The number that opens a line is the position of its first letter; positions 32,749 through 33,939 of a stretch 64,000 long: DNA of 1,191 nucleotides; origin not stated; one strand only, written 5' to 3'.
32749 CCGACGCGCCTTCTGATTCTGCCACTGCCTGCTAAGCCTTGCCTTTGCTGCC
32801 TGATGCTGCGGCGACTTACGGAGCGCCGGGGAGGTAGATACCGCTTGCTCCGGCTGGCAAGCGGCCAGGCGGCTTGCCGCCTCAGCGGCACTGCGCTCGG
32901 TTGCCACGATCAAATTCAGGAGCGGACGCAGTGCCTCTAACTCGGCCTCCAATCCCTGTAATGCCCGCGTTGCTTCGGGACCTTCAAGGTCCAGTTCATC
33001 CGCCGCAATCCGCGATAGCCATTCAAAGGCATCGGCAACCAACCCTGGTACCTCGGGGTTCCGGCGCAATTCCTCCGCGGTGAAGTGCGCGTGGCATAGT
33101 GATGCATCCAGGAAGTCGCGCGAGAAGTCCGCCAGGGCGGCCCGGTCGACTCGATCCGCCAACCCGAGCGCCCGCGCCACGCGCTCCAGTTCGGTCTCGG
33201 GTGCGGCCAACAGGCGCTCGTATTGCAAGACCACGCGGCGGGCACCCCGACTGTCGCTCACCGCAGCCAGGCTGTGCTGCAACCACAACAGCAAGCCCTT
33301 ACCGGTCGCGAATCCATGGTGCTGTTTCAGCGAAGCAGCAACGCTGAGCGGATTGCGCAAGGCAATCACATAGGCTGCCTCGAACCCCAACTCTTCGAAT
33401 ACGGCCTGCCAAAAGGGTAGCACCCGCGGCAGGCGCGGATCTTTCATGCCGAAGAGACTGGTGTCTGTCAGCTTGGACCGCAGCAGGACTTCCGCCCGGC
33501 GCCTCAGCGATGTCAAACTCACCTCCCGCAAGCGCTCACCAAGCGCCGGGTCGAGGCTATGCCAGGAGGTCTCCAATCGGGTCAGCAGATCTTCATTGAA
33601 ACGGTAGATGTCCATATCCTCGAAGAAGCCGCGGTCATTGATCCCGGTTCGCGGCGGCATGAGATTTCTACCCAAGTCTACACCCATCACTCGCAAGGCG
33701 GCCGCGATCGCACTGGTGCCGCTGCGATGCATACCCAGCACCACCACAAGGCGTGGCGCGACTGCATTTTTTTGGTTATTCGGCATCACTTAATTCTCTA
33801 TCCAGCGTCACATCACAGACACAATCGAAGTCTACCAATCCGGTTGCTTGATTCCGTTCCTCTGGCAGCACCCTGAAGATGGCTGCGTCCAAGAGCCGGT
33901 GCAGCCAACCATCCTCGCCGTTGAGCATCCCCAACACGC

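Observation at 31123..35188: Sulfotransferase / coiled-coil / WsaF-like GT fusion next to a Wzt with a carbohydrate-binding-type domain: candidate sulfate-capping chain terminator and molecular ruler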

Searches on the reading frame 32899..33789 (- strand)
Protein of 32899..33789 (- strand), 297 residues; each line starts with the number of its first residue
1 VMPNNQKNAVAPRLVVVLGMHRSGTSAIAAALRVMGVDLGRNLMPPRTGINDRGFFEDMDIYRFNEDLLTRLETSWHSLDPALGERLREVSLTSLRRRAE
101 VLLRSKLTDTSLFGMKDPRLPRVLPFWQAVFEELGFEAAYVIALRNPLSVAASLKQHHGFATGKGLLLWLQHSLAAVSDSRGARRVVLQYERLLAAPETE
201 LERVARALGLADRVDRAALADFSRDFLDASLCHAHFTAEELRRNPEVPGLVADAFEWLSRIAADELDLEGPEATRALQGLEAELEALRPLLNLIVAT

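Call 40: find_related_loci(query=A3, collection=genome_contigs, flank=10000)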
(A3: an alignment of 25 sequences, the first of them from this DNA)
Query A3 (265 aa) in genome_contigs; peptide patterns used: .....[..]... (x = any residue, [..] = any of these).
600 stretches matched a pattern (row limit reached: there are more); 588 encode a relative of the query (tblastn E <= 1e-3); the best 80 are kept; 80 distinct loci.
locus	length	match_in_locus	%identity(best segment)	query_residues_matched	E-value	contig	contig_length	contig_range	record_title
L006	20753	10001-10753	47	14-265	8e-71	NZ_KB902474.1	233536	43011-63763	Lamprocystis purpurea DSM 4197 A39ODRAFT_scaffold_2.3, whole genome shotgun sequence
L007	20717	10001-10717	47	13-251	6e-67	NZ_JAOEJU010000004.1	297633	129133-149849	Pseudomonas koreensis strain B1M1-15 contig4, whole genome shotgun sequence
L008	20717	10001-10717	47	13-251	1e-66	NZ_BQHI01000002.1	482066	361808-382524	Pseudomonas sputi strain BML-PP014 sequence002, whole genome shotgun sequence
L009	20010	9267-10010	47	13-263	1e-63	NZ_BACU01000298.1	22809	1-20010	Azospirillum sp. B4, whole genome shotgun sequence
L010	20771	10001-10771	42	4-262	2e-62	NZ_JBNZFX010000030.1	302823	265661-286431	Massilia eburnea strain 25b30 contig_46, whole genome shotgun sequence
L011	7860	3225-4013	38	1-265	1e-61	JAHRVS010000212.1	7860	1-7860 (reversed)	MAG: Gammaproteobacteria bacterium isolate DC_out226 k91_2701908, whole genome shotgun sequence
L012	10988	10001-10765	41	5-265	1e-61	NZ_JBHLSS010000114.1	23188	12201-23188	Azorhizophilus paspali strain NCAIM B.01794 GCM70007033_19, whole genome shotgun sequence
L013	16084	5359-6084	42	8-249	3e-61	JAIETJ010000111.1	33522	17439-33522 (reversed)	MAG: Pseudomonadaceae bacterium isolate time.spades.CONCOCT.1kb_038 c_000000000038, whole genome shotgun sequence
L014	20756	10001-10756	44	13-265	3e-61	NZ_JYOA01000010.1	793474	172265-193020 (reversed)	Pseudomonas sp. 21 contig10, whole genome shotgun sequence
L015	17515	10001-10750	42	14-262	2e-60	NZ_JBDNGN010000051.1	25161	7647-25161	MAG: Hyphomonas sp. isolate concoct.196.ELB k141_222780, whole genome shotgun sequence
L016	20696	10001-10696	45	11-241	8e-60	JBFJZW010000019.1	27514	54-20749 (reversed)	MAG: Pseudomonas sp. isolate Mix_sand19.2022.05.Z.44 k141_974781_length_27514_cov_11.0000, whole genome shotgun sequence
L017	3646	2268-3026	44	13-264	8e-60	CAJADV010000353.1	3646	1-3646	MAG: uncultured Gammaproteobacteria bacterium isolate Loc090116-1m_bin-0539 genome assembly, contig: bin-0539:353/661, w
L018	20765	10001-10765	44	13-265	2e-59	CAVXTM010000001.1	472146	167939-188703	MAG: uncultured Gammaproteobacteria bacterium isolate MFD06229.bin.1.238 genome assembly, contig: contig_1021, whole gen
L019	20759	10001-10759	42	11-264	5e-59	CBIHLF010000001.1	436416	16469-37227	MAG TPA_asm: uncultured Pseudomonas sp. isolate SRR17255012_binner12_Refined_20 genome assembly, contig: ERZ27337115.1,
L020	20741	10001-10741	41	15-263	8e-59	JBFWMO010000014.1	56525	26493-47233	MAG: Acidithiobacillus sp. isolate CA_2019_NHSR_91 NODE_1411_length_56525_cov_28.430299_NHSR, whole genome shotgun seque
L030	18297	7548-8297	40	14-265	2e-56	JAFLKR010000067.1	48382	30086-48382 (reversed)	MAG: Desulfobulbaceae bacterium isolate LaCa_MAG_10 c_000000001256, whole genome shotgun sequence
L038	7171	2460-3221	40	13-265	3e-52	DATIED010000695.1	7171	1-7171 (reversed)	MAG TPA_asm: Spongiibacteraceae bacterium isolate SMAG_U16360 k141_537737, whole genome shotgun sequence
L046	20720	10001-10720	39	13-255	2e-50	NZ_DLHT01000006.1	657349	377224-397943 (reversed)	MAG: Cellvibrio sp. UBA7661 UBA7661_contig_13, whole genome shotgun sequence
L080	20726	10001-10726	33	13-256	2e-41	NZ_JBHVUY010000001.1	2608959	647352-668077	Paenibacillus sp. NPDC058174 NPDC058174_T31_E4.ctg-0001, whole genome shotgun sequence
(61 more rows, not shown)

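Call 43: search_protein_representatives(protein=window:32899-33789:-)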
Query: 297 residues. Proteins with E-value up to 0.001 (for the whole library): 19662; up to 1e-10: 13538; up to 1e-30: 2816. The best 150 are listed.
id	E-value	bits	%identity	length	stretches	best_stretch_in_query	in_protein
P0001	4.9e-177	603.5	100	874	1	16-297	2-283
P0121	2.3e-83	296.2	52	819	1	13-294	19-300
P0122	1.1e-77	277.6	48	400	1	13-295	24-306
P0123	7.8e-77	274.8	47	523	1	13-295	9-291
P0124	2.4e-73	263.3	46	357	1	13-293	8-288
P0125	4.0e-70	252.8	46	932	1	13-294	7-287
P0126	9.5e-70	251.6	46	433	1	20-292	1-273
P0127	3.5e-69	249.7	42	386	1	13-291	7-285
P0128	1.6e-68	247.6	45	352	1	14-294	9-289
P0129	1.7e-68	247.5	44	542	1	12-294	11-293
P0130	2.4e-68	247.0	44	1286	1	12-292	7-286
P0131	1.3e-67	244.5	42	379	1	12-292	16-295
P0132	1.6e-67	244.3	45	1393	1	13-294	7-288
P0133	1.7e-67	244.2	45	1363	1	14-294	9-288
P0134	5.9e-67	242.4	41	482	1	12-294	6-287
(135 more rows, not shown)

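Call 60: predict_structure(alignment_id=A3)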
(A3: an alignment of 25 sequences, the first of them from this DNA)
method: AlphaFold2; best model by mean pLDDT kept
length: 265 residues; sequences in the alignment: 25
mean_pLDDT: 92.4   pTM: 0.90
mean pLDDT of the five models: 92.4, 92.4, 91.4, 90.4, 90.0
residues with pLDDT >= 90: 219; 70-90: 34; 50-70: 11; < 50: 1
segments of 3 or more residues with pLDDT < 50: none
pLDDT, mean of each block of 10 residues (from residue 1): 59 95 92 96 87 87 97 94 91 96 95 96 97 97 96 93 97 97 96 94 97 95 84 80 96 97 93
secondary structure, 60 per line:
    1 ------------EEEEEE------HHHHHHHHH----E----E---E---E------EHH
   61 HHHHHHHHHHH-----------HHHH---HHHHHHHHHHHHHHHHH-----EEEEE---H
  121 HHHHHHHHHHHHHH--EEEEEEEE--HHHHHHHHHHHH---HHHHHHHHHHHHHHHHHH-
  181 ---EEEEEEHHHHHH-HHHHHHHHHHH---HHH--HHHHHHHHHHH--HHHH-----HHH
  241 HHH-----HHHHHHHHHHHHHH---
elements in order: E13-18 H25-33 H59-71 H83-86 H90-106 E112-116 H120-134 E137-144 H147-158 H162-179 E184-189 H190-195 H197-207 H216-226 H229-232 H238-243 H249-262

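Call 65: fold_search(model_id=the predicted structure, library=pdb)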
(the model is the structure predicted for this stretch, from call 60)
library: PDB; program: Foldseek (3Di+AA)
matches with E <= 10: 821; with E <= 0.001: 25
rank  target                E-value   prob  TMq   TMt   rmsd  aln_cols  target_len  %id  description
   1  3ap2_A                5.5e-05  1.00  0.52  0.46   4.8       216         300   17  Crystal structure of human tyrosylprotein sulfotransferase-2 complexed with PAP,C4 peptide, and phosphate ion (released 2011-10-26)
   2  3ap3_B                5.5e-05  1.00  0.54  0.51   9.5       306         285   14  Crystal structure of human tyrosylprotein sulfotransferase-2 complexed with PAP (released 2011-10-26)
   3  4gox                  6.4e-05  1.00  0.47  0.46  11.0       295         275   18  Sulfotransferase Domain from the Synechococcus PCC 7002 Olefin Synthase (released 2012-10-17)
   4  9wwe                  6.7e-05  1.00  0.56  0.49   7.3       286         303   16  Crystal structure of human tyrosylprotein sulfotransferase 2 (TPST2) in cation-bound state (released 2025-12-31)
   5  5wrj_A                7.1e-05  1.00  0.54  0.52   7.0       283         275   14  Crystal structure of human tyrosylprotein sulfotransferase-1 complexed with PAP and gastrin peptide (released 2017-09-06)
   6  5wrj_C                7.5e-05  1.00  0.46  0.44  11.7       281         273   16  Crystal structure of human tyrosylprotein sulfotransferase-1 complexed with PAP and gastrin peptide (released 2017-09-06)
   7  3ap1_A                7.9e-05  1.00  0.55  0.50   6.7       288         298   16  Crystal structure of human tyrosylprotein sulfotransferase-2 complexed with PAP and C4 peptide (released 2011-10-26)
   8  4gbm                  9.7e-05  1.00  0.46  0.43  12.3       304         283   15  Sulfotransferase Domain from the Curacin Biosynthetic Pathway (released 2012-10-17)
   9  3ap2_B                1.1e-04  1.00  0.58  0.53   6.5       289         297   16  Crystal structure of human tyrosylprotein sulfotransferase-2 complexed with PAP,C4 peptide, and phosphate ion (released 2011-10-26)
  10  5wri_A                1.2e-04  1.00  0.47  0.46  10.2       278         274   14  Crystal structure of human tyrosylprotein sulfotransferase-1 complexed with PAP and C4 peptide (released 2017-09-13)
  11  3ap3_C                1.8e-04  1.00  0.50  0.47  12.0       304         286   13  Crystal structure of human tyrosylprotein sulfotransferase-2 complexed with PAP (released 2011-10-26)
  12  5ajy                  1.8e-04  1.00  0.37  0.25   7.4       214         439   10  Human PFKFB3 in complex with an indole inhibitor 4 (released 2015-04-22)
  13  3ap3_A                4.2e-04  1.00  0.45  0.43  11.8       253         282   14  Crystal structure of human tyrosylprotein sulfotransferase-2 complexed with PAP (released 2011-10-26)
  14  5ajw                  4.2e-04  1.00  0.37  0.25   7.7       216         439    9  Human PFKFB3 in complex with an indole inhibitor 2 (released 2015-04-22)
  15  5ajz                  4.6e-04  1.00  0.37  0.25   7.1       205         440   10  Human PFKFB3 in complex with an indole inhibitor 5 (released 2015-04-22)
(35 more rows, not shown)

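Call 76: search_protein_families(library=ncbifam, proteins=[L007:14976-15569:+, L030:1095-1736:+, L010:14813-16735:-], max_evalue=0.00001)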
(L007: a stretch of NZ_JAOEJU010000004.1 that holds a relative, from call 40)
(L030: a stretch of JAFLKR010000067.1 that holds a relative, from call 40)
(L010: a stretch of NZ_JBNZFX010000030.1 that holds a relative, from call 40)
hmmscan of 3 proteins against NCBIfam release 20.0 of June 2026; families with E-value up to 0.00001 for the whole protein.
L007:14976-15569:+ (197 aa): 6 families
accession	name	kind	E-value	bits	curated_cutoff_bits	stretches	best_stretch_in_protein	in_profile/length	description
NF003013.0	PRK03846.1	subfamily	4.4e-87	291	163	1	2-194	5-197/202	adenylyl-sulfate kinase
NF004035.0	PRK05506.1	subfamily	1e-79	268.5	715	1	2-194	437-629/632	bifunctional sulfate adenylyltransferase subunit 1/adenylylsulfate kinase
TIGR00455.1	apsK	equivalog_domain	3.4e-75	251.8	138.7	1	8-191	2-184/184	adenylyl-sulfate kinase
NF004040.0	PRK05537.1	equivalog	1.9e-56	191.7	669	1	20-193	391-566/572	bifunctional sulfate adenylyltransferase/adenylylsulfate kinase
NF002059.0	PRK00889.1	subfamily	1.2e-55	187.9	244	1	23-193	3-171/177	adenylyl-sulfate kinase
NF004041.0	PRK05541.1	subfamily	3.1e-37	128.3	127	1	23-194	5-173/176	adenylyl-sulfate kinase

L030:1095-1736:+ (213 aa): 6 families
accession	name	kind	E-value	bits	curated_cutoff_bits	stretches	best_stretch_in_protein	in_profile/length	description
NF003013.0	PRK03846.1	subfamily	3.3e-79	265.2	163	1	19-208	12-201/202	adenylyl-sulfate kinase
TIGR00455.1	apsK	equivalog_domain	7e-74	247.5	138.7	1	21-201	4-184/184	adenylyl-sulfate kinase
NF004035.0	PRK05506.1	subfamily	2e-67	227.9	715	1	20-205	445-630/632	bifunctional sulfate adenylyltransferase subunit 1/adenylylsulfate kinase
NF002059.0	PRK00889.1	subfamily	3.1e-54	183.3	244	1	34-207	4-175/177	adenylyl-sulfate kinase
NF004040.0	PRK05537.1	equivalog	5.5e-52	177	669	1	37-207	398-570/572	bifunctional sulfate adenylyltransferase/adenylylsulfate kinase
NF004041.0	PRK05541.1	subfamily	4.9e-32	111.4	127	1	35-205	7-174/176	adenylyl-sulfate kinase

L010:14813-16735:- (640 aa): 36 families (the best 25 are shown)
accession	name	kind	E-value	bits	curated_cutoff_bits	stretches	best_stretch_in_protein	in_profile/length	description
NF004035.0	PRK05506.1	subfamily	1.1e-274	912.6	715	1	25-635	12-623/632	bifunctional sulfate adenylyltransferase subunit 1/adenylylsulfate kinase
NF003478.0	PRK05124.1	equivalog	1.1e-178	594.7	590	1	24-457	14-448/475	sulfate adenylyltransferase subunit CysN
TIGR02034.1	CysN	subfamily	6.2e-175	582.1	336.1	1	38-442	1-406/406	sulfate adenylyltransferase, large subunit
NF003013.0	PRK03846.1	subfamily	8.4e-83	277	163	1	449-636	5-192/202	adenylyl-sulfate kinase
NF008969.0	PRK12317.1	subfamily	1e-77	261.5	502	1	36-443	6-419/426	elongation factor 1-alpha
TIGR00455.1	apsK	equivalog_domain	2.3e-75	252.3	138.7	1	459-636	5-182/184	adenylyl-sulfate kinase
TIGR00483.1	EF-1_alpha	equivalog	4.2e-69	233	540.1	1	36-444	6-421/427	translation elongation factor EF-1 subunit alpha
NF002059.0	PRK00889.1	subfamily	1e-54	184.9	244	1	470-636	3-167/177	adenylyl-sulfate kinase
NF004040.0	PRK05537.1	equivalog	9.1e-54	182.9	669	1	470-633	394-559/572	bifunctional sulfate adenylyltransferase/adenylylsulfate kinase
NF004041.0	PRK05541.1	subfamily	2.1e-31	109.3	127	1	471-635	6-167/176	adenylyl-sulfate kinase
TIGR00475.1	selB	equivalog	1.9e-26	92.9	242.25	1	95-201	28-132/581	selenocysteine-specific translation elongation factor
NF009373.0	PRK12736.1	subfamily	9.9e-26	90.4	452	1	39-334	14-295/394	elongation factor Tu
NF000766.0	PRK00049.1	subfamily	1.5e-24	86.5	449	1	39-334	14-297/396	elongation factor Tu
NF009372.0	PRK12735.1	subfamily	1.1e-23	83.7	479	1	39-333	14-296/396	elongation factor Tu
TIGR00485.1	EF-Tu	equivalog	2e-22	79.5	522.4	1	38-333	13-294/394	elongation factor Tu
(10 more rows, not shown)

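Call 82: search_solved_structures(query=A3, max_evalue=5, show_alignments=4)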
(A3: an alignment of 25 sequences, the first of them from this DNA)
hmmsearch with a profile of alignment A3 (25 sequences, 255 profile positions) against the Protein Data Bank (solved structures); distinct sequences matched with E-value up to 5: 17.
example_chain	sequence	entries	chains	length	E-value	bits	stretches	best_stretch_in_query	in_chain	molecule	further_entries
4gbm_A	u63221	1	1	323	0.027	17.2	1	127-225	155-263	CurM Sulfotransferase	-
1cjm_A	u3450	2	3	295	0.066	16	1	152-219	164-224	PROTEIN (ARYL SULFOTRANSFERASE) | Monoamine-sulfating phenol sulfotransferase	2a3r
4gox_A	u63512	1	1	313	0.14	14.9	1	128-229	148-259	Polyketide synthase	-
1zd1_A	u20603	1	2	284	0.22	14.2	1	151-220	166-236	Sulfotransferase 4A1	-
3ckl_A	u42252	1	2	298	0.25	14.1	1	156-204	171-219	Sulfotransferase family cytosolic 1B member 1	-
3icx_A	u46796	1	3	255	0.35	13.6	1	139-226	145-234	Pre mRNA splicing protein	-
2z5f_A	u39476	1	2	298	0.37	13.5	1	156-204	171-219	Sulfotransferase family cytosolic 1B member 1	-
5jpq_S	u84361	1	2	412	0.76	12.5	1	139-226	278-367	Pre mRNA splicing protein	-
5x2b_D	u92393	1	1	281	1.1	11.9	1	159-210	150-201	Sulfotransferase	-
5x2b_F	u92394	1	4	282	1.1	11.9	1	159-210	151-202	Sulfotransferase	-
5x2b_C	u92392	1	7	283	1.1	11.9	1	159-210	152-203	Sulfotransferase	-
1z29_A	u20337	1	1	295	1.3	11.8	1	152-208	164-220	Phenol-sulfating phenol sulfotransferase 2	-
4gra_A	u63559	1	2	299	1.3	11.7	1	154-209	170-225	Sulfotransferase 1A1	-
7d1x_A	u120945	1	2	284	1.4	11.7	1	153-204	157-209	Sulfotransferase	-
1z28_A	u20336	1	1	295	1.5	11.5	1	154-208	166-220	Phenol-sulfating phenol sulfotransferase 1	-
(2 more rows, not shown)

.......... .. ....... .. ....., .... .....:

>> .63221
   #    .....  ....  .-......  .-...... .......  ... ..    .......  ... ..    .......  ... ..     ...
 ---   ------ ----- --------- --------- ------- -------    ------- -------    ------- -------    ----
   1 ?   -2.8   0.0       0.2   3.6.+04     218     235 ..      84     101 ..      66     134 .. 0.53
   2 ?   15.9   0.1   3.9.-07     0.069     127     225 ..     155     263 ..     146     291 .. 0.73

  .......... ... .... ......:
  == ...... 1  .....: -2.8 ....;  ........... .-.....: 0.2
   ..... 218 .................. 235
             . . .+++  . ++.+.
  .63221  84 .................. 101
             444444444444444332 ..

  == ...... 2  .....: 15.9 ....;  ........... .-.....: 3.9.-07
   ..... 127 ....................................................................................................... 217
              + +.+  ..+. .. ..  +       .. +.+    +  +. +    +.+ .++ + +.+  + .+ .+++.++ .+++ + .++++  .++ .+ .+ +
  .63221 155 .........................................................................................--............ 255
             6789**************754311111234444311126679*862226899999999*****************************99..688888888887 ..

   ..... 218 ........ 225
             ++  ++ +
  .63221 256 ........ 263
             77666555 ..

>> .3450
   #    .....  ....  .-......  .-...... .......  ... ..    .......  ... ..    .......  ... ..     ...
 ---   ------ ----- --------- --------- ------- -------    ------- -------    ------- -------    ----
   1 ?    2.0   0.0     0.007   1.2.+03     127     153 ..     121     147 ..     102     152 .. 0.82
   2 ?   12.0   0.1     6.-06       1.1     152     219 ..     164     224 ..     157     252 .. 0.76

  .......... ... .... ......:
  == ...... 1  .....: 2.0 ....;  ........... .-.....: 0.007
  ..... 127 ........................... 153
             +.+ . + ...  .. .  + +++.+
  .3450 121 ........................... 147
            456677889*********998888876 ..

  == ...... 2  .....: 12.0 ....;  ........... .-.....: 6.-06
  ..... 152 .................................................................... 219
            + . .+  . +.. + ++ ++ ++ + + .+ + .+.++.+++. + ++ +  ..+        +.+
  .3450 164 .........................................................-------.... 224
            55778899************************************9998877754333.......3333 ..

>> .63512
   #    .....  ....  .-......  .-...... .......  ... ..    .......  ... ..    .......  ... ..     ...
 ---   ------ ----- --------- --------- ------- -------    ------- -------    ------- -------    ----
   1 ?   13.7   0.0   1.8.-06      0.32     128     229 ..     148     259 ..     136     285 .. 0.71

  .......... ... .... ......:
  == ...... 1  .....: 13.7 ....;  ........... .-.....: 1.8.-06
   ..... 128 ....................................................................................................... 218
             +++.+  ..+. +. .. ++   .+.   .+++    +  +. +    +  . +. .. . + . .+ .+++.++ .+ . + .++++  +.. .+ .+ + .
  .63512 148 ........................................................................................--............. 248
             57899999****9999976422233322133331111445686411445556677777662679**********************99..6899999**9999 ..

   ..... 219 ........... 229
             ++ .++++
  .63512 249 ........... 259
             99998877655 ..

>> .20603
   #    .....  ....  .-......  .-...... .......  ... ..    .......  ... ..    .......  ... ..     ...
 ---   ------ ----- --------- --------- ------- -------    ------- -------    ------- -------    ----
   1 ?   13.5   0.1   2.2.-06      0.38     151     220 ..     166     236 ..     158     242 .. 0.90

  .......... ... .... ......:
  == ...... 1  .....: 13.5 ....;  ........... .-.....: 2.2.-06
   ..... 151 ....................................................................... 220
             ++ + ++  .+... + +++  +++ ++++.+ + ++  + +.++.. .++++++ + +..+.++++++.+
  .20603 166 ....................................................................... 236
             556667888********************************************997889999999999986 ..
